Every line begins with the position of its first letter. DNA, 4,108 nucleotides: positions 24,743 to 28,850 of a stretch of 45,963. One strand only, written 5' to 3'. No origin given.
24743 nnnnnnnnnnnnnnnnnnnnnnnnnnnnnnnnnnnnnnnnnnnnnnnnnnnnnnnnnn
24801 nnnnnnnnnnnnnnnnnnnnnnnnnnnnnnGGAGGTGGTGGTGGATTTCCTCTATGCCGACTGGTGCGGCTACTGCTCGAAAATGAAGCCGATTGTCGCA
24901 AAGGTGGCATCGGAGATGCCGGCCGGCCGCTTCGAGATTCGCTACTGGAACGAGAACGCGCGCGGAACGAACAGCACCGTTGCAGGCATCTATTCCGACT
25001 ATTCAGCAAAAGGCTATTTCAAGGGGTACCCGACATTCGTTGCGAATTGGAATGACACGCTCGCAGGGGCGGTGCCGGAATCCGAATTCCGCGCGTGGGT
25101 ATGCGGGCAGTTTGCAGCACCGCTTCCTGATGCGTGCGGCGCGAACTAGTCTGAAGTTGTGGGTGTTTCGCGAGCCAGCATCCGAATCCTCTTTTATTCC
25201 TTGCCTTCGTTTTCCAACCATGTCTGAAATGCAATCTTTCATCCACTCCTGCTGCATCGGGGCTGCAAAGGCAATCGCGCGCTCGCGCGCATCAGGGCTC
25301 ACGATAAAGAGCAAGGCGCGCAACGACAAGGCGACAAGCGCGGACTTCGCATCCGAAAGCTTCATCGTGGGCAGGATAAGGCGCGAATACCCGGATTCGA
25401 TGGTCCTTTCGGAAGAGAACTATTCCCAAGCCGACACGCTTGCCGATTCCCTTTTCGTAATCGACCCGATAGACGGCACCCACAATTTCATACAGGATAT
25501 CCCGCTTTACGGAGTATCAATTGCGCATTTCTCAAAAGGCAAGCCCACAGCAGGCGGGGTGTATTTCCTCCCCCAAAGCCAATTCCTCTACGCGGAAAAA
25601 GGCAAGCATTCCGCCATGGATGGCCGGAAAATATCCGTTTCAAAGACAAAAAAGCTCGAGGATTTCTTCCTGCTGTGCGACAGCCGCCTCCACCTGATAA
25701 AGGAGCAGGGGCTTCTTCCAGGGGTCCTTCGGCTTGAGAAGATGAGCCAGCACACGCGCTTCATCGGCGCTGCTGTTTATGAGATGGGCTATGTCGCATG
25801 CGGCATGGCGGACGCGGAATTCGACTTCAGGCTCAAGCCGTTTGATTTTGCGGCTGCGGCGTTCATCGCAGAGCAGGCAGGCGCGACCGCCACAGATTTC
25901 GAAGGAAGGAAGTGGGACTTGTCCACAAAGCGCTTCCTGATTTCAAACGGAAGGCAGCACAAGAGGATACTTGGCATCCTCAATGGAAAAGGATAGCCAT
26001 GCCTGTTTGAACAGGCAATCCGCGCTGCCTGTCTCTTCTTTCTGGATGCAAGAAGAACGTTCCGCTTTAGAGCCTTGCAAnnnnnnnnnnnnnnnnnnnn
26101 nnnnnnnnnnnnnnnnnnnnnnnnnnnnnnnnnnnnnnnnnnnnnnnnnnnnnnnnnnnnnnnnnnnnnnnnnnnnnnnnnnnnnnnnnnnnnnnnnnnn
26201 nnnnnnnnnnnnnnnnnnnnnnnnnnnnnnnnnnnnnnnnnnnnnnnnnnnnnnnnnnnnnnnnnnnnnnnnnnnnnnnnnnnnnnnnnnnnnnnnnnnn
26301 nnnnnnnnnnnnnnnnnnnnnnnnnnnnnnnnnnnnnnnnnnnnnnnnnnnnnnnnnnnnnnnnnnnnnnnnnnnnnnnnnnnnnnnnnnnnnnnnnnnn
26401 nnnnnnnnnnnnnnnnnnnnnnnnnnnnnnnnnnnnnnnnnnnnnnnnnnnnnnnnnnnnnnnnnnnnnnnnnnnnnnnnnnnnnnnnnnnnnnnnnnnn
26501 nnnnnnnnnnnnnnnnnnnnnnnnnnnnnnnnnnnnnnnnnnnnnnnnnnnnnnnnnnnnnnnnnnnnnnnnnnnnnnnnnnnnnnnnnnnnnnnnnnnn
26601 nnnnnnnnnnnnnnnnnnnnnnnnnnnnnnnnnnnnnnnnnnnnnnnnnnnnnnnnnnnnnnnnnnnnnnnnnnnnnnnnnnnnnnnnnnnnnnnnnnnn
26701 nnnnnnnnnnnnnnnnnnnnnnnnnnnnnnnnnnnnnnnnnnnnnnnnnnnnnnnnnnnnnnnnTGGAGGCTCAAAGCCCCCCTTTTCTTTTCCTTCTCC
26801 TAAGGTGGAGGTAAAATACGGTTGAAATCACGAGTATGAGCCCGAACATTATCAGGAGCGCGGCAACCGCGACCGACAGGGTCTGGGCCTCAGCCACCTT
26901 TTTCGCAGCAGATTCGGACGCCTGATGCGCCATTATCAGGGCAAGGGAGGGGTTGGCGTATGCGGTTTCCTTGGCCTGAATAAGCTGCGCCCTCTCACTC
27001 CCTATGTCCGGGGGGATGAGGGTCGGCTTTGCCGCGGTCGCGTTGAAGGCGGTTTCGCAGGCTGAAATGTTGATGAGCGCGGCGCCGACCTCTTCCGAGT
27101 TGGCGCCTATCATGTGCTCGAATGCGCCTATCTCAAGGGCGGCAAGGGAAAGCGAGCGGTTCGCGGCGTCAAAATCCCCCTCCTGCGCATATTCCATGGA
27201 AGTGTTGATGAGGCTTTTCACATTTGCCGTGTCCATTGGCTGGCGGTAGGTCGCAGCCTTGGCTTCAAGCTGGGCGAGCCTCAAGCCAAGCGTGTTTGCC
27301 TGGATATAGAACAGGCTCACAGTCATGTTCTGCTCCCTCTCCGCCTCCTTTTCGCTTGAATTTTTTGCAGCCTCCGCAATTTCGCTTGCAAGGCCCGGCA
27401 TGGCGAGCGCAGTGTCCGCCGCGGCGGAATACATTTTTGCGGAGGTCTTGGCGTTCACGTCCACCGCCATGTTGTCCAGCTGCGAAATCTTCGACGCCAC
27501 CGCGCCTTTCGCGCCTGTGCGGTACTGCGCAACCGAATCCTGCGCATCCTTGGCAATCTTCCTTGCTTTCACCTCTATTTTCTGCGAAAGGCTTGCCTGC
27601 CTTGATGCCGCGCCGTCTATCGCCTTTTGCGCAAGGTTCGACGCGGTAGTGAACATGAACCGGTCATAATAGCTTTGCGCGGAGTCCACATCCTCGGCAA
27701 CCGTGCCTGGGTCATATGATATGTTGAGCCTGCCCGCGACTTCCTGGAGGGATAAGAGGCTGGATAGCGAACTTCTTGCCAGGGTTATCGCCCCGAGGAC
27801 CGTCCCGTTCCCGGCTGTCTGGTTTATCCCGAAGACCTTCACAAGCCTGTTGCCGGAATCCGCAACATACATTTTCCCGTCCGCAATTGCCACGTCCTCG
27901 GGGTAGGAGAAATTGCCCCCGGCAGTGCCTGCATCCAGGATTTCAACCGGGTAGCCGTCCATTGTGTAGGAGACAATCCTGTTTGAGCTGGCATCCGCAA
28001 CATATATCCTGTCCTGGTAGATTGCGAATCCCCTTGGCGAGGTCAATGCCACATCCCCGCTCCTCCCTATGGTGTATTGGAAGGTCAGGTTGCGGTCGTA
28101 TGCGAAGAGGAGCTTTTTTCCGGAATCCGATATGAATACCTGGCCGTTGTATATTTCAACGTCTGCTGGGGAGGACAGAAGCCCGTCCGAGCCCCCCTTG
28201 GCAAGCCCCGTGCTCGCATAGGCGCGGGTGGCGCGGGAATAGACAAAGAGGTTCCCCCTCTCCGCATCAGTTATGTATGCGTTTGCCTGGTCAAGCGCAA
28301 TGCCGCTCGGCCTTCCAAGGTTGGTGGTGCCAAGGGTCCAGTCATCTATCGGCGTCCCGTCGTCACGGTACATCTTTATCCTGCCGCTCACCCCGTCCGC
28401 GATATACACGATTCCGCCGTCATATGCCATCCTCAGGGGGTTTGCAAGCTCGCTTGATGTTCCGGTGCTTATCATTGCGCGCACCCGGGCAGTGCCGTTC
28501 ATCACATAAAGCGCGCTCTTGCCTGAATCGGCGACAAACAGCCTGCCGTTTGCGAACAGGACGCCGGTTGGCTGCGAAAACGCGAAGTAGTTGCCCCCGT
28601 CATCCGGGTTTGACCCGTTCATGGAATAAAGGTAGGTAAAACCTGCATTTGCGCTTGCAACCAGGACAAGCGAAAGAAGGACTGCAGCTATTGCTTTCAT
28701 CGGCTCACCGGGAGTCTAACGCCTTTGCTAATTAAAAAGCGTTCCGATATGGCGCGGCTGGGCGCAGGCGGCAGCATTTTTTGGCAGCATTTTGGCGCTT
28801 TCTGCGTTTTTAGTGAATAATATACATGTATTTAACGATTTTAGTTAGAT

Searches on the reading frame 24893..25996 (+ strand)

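Call 33: search_protein_families(library=pfam, proteins=[window:24893-25996:+], max_evalue=0.00001)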
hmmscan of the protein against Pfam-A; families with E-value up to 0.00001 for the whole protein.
window:24893-25996:+ (367 aa): 1 family
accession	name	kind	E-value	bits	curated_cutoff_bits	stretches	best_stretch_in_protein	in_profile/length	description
PF00459.30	Inositol_P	-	6e-47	160.8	27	1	111-360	3-263/271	Inositol monophosphatase family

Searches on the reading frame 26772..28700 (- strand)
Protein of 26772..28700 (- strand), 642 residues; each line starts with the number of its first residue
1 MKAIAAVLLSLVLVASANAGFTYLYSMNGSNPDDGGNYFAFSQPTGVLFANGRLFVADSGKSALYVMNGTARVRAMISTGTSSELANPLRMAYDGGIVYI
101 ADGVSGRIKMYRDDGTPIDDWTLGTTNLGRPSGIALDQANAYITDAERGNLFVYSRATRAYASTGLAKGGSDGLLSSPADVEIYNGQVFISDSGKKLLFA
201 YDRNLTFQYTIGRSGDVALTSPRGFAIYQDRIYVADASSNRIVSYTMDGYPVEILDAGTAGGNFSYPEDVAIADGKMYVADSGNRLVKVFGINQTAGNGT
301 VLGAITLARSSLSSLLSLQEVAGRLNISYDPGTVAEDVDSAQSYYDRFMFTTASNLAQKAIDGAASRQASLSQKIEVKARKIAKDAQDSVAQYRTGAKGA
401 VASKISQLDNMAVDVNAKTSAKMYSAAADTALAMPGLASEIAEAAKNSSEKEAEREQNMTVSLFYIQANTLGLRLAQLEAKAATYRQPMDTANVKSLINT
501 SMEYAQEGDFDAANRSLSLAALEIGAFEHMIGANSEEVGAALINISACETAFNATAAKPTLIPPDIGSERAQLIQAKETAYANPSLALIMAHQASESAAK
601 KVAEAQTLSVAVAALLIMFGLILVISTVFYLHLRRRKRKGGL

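Call 33: search_protein_families(library=pfam, proteins=[window:26772-28700:-], max_evalue=0.00001)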
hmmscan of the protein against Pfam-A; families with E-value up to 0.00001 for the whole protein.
window:26772-28700:- (642 aa): 2 families
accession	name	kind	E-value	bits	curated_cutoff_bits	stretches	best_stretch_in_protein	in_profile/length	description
PF01436.27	NHL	-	1.2e-18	66.6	20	0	264-290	1-28/28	NHL repeat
PF17170.10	DUF5128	-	2.5e-07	30.7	22.9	0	173-250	41-122/321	6-bladed beta-propeller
